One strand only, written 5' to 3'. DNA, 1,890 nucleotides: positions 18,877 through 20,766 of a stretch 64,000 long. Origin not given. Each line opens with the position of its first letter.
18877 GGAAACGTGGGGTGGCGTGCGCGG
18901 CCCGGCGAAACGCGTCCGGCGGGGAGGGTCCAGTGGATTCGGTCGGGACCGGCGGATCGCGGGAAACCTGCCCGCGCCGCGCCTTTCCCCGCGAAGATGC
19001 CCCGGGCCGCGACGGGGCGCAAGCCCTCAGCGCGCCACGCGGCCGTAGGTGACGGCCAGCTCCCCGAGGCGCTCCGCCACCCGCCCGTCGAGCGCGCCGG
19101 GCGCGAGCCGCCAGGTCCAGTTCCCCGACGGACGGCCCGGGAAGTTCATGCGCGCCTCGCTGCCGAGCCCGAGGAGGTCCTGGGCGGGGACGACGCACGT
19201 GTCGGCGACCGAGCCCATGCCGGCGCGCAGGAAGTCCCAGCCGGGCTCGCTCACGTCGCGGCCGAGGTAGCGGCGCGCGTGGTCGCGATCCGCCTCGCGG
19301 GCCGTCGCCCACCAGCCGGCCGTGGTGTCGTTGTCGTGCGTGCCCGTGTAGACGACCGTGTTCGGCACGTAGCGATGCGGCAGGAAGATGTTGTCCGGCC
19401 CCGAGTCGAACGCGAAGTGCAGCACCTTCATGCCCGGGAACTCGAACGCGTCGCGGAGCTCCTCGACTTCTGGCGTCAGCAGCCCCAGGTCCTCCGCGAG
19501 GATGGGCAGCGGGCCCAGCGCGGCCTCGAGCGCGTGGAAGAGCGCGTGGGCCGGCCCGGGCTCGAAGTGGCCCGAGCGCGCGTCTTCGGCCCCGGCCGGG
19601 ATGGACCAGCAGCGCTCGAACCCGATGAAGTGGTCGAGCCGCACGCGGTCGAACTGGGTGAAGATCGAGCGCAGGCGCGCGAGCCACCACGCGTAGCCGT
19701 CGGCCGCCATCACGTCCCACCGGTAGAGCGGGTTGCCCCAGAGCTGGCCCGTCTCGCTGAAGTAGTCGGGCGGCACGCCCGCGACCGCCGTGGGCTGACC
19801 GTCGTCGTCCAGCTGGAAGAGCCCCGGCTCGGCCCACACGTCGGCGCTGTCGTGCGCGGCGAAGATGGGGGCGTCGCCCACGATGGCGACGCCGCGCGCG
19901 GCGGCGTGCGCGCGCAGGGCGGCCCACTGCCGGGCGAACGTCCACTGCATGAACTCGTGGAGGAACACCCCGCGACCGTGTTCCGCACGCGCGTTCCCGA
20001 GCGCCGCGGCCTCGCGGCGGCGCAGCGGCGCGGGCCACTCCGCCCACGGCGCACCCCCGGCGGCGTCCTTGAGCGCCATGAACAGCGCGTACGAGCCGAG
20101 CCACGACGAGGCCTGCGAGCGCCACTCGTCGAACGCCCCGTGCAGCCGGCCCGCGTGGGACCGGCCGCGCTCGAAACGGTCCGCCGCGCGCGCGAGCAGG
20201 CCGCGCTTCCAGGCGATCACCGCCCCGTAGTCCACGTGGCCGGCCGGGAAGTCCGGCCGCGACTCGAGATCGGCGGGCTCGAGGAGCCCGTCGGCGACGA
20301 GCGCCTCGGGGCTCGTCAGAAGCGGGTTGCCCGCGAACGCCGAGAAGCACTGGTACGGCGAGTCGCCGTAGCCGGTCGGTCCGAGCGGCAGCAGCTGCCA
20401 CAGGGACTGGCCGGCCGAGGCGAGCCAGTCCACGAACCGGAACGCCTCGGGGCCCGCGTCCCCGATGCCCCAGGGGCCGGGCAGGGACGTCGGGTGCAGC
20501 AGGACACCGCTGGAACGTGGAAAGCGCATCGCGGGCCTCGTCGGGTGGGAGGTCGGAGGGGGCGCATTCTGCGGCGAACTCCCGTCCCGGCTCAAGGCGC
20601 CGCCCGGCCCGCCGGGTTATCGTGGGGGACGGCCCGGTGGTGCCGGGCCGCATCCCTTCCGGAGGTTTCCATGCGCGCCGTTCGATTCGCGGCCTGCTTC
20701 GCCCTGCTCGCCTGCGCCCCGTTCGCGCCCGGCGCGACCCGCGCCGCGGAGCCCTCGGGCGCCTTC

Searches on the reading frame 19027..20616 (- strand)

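Call 10: search_protein_families(library=pfam, proteins=[window:19027-20616:-], max_evalue=0.001)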
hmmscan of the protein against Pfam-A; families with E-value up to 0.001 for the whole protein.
window:19027-20616:- (529 aa): 1 family
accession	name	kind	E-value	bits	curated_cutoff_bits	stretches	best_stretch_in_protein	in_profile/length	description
PF02446.23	Glyco_hydro_77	-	2.2e-173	577.8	25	1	40-508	1-463/465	4-alpha-glucanotransferase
